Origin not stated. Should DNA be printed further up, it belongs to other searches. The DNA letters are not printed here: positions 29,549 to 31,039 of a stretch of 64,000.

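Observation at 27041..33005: Complete riboswitch-controlled B12 uptake operon including a BtuG-like beta-propeller lipoprotein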

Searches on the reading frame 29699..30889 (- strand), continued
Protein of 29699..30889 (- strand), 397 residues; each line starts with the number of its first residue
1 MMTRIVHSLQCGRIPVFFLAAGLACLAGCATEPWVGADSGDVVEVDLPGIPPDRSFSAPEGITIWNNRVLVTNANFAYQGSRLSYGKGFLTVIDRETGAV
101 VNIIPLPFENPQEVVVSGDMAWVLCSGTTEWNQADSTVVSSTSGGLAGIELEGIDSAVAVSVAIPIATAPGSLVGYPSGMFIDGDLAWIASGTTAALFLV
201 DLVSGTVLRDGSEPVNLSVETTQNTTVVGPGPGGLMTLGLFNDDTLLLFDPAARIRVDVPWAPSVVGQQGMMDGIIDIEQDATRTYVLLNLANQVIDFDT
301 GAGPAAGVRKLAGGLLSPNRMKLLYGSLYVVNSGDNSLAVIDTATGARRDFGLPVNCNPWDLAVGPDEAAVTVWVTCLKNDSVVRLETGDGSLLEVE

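Call 69: search_solved_structures(query=A2, max_evalue=0.00001, show_alignments=5)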
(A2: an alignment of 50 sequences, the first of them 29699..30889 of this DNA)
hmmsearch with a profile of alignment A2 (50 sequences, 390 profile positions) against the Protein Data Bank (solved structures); distinct sequences matched with E-value up to 0.00001: 6.
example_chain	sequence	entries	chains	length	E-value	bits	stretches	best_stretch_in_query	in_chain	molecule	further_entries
1l0q_A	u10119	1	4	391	2e-27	99.3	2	318-388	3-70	Surface layer protein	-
5c2v_B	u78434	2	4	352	1.1e-12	50.8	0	327-381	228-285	HYDRAZINE SYNTHASE BETA SUBUNIT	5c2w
9m58_A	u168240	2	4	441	1.7e-07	33.7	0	167-316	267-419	Superoxide dismutase (SodC), Cu-Zn family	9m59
3vgz_A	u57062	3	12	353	5.9e-07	31.9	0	274-388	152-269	Uncharacterized protein YncE | PQQ-dependent catabolism-associated beta-propeller protein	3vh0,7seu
8ptf_A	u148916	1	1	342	2.1e-06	30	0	304-379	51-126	YncE family protein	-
8ptd_A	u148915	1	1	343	2.2e-06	30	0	304-379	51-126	YncE family protein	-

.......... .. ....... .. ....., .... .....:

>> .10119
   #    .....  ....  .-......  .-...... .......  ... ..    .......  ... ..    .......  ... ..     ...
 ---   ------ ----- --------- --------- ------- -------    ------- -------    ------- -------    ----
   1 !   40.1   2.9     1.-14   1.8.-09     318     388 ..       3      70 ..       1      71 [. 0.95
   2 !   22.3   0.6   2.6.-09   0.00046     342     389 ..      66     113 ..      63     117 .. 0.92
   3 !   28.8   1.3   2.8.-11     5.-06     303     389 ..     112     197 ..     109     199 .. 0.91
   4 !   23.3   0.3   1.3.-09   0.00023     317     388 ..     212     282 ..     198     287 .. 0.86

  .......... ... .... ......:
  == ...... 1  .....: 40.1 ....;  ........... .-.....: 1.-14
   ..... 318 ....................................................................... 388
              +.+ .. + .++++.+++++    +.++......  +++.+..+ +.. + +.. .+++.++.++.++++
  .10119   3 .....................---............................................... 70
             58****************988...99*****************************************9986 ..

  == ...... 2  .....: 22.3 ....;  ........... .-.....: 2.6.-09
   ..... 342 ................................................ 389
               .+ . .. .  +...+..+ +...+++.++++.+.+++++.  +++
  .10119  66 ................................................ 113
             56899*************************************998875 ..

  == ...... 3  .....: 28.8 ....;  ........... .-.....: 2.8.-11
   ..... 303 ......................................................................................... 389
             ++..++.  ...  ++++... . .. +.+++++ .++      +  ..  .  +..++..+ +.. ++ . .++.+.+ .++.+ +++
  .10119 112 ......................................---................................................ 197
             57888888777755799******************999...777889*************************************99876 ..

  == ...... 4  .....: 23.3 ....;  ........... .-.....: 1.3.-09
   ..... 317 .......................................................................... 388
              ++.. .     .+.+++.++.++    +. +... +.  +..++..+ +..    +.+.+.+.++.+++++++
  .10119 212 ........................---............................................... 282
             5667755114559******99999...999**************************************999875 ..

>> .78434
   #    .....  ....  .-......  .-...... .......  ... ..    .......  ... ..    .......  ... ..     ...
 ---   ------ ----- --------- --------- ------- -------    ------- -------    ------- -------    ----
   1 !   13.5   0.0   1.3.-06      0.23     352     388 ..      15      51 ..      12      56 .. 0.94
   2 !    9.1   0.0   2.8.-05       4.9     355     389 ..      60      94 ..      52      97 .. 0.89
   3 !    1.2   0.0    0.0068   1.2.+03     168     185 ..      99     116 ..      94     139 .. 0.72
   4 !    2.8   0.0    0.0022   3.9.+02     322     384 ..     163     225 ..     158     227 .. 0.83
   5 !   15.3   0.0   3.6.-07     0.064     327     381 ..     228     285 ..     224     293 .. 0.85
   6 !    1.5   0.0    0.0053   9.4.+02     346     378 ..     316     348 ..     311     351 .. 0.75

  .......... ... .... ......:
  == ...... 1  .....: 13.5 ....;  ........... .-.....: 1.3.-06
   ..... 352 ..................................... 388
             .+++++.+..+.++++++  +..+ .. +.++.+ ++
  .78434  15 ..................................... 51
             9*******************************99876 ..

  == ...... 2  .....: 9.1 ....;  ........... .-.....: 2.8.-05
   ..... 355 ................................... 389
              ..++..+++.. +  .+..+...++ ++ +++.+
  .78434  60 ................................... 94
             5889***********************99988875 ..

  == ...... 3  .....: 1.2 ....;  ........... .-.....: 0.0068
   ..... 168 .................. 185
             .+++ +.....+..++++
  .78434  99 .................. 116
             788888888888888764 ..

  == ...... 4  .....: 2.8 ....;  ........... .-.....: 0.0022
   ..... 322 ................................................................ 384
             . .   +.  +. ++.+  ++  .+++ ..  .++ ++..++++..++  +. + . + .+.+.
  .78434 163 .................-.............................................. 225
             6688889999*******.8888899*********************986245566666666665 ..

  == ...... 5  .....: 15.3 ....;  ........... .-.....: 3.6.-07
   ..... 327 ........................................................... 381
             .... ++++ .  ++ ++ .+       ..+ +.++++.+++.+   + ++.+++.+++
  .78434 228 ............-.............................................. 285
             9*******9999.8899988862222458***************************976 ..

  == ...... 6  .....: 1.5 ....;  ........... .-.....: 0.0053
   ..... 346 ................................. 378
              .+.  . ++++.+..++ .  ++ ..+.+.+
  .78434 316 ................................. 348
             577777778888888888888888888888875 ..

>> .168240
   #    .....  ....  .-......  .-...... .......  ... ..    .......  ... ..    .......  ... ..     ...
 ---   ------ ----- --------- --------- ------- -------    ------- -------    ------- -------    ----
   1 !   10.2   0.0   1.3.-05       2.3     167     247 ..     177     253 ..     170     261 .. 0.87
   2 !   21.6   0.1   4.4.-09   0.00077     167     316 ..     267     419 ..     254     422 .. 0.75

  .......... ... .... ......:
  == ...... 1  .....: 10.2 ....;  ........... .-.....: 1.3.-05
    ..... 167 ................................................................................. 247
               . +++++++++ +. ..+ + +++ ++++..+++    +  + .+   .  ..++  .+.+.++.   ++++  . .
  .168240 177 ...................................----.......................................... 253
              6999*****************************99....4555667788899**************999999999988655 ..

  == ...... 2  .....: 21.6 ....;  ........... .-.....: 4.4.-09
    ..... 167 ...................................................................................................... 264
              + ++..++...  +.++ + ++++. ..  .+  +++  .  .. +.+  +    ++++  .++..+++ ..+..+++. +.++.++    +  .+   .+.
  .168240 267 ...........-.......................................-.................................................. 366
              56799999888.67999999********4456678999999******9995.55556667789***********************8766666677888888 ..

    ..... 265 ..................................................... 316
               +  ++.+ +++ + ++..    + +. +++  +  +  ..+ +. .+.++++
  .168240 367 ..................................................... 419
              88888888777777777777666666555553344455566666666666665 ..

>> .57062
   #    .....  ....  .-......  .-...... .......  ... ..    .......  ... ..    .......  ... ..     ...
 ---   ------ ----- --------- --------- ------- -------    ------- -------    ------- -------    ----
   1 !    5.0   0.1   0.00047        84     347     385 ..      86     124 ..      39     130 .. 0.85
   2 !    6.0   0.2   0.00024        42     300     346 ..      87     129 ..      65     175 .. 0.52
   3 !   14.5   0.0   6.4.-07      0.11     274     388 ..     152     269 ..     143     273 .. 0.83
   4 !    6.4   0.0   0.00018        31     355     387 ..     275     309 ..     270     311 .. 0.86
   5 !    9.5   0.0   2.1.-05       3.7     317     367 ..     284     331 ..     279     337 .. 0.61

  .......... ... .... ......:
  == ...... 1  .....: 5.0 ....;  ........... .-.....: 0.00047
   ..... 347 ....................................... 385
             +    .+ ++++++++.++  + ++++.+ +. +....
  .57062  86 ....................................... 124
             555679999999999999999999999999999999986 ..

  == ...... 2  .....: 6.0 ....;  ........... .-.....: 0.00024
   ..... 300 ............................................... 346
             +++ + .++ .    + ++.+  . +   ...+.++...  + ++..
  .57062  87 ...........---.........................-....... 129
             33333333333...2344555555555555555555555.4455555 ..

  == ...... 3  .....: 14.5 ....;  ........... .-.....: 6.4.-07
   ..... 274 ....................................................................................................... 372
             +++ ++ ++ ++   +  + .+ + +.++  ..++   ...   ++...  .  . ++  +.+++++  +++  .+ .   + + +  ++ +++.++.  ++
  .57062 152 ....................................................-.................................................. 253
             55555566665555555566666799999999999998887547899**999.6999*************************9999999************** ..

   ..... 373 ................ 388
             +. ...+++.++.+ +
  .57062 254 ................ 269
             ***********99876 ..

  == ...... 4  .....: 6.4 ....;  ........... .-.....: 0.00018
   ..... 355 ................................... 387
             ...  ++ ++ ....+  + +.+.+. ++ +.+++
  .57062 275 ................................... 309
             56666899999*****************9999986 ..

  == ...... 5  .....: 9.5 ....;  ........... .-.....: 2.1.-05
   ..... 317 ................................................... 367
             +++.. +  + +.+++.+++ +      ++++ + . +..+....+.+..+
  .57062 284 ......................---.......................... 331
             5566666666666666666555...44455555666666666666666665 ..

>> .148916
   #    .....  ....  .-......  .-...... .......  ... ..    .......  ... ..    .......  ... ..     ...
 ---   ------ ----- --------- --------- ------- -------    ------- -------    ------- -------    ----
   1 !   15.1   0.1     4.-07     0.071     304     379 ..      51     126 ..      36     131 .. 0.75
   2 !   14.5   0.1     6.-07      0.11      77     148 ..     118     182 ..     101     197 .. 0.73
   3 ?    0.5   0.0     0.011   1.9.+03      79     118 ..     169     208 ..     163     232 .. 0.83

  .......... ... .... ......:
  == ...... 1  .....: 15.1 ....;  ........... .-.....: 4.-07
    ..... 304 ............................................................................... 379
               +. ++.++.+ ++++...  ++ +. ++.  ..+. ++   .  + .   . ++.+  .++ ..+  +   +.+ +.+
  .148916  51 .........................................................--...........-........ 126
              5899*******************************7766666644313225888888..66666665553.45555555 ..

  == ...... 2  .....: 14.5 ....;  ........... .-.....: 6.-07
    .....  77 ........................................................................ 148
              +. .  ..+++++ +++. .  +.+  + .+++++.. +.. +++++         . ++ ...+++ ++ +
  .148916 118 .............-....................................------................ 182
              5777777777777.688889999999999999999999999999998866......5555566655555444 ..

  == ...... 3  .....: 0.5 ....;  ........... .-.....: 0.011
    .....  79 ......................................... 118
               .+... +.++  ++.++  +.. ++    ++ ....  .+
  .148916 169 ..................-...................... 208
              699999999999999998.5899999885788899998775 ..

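Call 75: list_cluster_members(proteins=[P0009, P0011, P0016, P0025, P0040, P0055, P0030, P0010, P0085, P0069])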
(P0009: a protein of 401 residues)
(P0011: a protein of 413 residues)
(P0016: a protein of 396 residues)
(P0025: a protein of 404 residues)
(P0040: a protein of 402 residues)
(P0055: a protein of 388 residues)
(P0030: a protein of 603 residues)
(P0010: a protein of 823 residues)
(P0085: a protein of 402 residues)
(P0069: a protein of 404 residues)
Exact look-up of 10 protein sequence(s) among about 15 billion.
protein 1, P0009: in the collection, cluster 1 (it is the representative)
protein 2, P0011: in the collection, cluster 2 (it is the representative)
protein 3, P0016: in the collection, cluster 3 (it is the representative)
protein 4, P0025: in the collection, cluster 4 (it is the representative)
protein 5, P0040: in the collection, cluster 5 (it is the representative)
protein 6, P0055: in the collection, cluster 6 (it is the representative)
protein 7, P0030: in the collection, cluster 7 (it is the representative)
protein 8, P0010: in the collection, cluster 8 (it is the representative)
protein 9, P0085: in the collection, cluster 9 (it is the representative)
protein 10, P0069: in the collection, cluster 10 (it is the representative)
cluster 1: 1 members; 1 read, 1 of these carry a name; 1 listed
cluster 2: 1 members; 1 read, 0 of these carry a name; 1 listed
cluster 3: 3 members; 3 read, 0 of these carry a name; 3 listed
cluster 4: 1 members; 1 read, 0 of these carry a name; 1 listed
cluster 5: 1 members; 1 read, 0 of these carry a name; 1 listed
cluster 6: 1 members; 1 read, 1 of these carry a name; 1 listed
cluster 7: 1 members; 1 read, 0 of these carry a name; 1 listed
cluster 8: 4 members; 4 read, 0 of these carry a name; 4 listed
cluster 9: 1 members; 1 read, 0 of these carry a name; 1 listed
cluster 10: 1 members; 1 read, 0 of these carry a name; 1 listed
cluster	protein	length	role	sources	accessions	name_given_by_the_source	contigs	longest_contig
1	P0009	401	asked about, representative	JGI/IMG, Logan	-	DNA-binding beta-propeller fold protein YncE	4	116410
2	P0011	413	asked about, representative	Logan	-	-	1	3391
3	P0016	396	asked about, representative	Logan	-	-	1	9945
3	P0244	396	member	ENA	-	-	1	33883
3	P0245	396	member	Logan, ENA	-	-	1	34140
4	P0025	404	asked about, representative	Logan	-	-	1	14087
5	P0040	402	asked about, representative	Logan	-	-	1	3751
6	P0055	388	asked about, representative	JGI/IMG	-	hypothetical protein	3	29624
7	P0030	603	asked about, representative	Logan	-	-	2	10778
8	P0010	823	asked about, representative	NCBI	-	-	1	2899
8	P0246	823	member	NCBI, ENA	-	-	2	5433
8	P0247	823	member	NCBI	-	-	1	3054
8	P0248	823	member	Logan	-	-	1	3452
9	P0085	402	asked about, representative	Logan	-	-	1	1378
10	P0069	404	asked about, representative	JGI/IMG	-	-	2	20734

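Call 76: find_encoding_contigs(protein=P0055, flank=8000, max_places=1)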
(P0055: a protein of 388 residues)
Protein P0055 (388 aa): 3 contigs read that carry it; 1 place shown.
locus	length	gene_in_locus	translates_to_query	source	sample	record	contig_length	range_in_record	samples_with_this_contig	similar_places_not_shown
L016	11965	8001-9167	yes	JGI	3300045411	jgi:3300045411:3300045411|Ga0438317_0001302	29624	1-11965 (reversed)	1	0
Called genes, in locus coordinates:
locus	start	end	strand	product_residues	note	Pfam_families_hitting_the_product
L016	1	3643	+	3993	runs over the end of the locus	PF02412:TSP_3, PF11617:Cu-binding_MopE, PF02412:TSP_3, PF02412:TSP_3, PF11617:Cu-binding_MopE, PF02412:TSP_3, PF11617:Cu-binding_MopE, PF00059:Lectin_C, +3 more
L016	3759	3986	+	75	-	-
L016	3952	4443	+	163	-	-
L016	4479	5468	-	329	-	PF13354:Beta-lactamase2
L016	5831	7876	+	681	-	PF07715:Plug, PF00593:TonB_dep_Rec_b-barrel, PF14905:OMP_b-brl_3 (weak)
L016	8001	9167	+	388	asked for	-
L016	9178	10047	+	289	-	PF01497:Peripla_BP_2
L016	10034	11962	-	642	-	-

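Call 77: find_encoding_contigs(protein=P0069, flank=8000, max_places=1)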
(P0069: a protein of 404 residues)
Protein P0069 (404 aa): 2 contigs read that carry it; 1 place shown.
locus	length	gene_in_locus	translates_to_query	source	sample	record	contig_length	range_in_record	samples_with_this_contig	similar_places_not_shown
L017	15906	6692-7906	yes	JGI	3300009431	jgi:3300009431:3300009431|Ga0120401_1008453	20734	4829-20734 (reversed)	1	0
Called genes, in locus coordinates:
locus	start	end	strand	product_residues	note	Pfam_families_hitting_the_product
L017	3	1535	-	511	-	?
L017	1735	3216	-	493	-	PF00526:Dicty_CTDC (weak)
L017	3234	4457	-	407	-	PF08308:PEGA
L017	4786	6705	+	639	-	PF07715:Plug, PF00593:TonB_dep_Rec_b-barrel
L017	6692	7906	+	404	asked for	PF21959:DUF6923 (faint), PF08450:SGL (faint)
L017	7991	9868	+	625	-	PF00069:Pkinase, PF03109:ABC1 (faint), PF07714:PK_Tyr_Ser-Thr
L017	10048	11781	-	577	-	PF00902:TatC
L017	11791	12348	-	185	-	PF02416:TatA_B_E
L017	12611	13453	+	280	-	-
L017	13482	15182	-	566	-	PF02543:Carbam_trans_N, PF22521:HypF_C_2 (weak), PF16861:Carbam_trans_C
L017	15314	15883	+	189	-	PF08207:EFP_N, PF21485:IF5A-like_N (weak), PF01132:EFP, PF09285:Elong-fact-P_C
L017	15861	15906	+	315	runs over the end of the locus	PF00152:tRNA-synt_2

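Call 81: search_protein_families(library=pfam, proteins=[L005:4082-5848:+, L003:3940-4863:+, L003:4910-5923:+, L003:1583-3565:-, L005:9070-11451:+, L003:9139-10263:+, L009:5480-6421:+, L009:6606-7307:+], max_evalue=0.001)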
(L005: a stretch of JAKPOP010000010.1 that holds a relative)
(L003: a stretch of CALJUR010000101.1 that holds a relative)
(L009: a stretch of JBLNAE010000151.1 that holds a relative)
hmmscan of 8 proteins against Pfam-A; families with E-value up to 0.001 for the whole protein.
L005:4082-5848:+ (589 aa): 0 families

L003:3940-4863:+ (308 aa): 0 families

L003:4910-5923:+ (338 aa): 0 families

L003:1583-3565:- (661 aa): 0 families

L005:9070-11451:+ (794 aa): 0 families

L003:9139-10263:+ (375 aa): 0 families

L009:5480-6421:+ (314 aa): 1 family
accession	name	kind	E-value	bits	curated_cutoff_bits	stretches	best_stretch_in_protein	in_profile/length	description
PF01497.23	Peripla_BP_2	-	3.1e-23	82.9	27.5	1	8-264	6-233/235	Periplasmic binding protein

L009:6606-7307:+ (234 aa): 1 family
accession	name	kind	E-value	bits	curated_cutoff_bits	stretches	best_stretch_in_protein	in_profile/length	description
PF01902.24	Diphthami_syn_2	-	2.6e-42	145.2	23.2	1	20-230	4-213/219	Diphthamide synthase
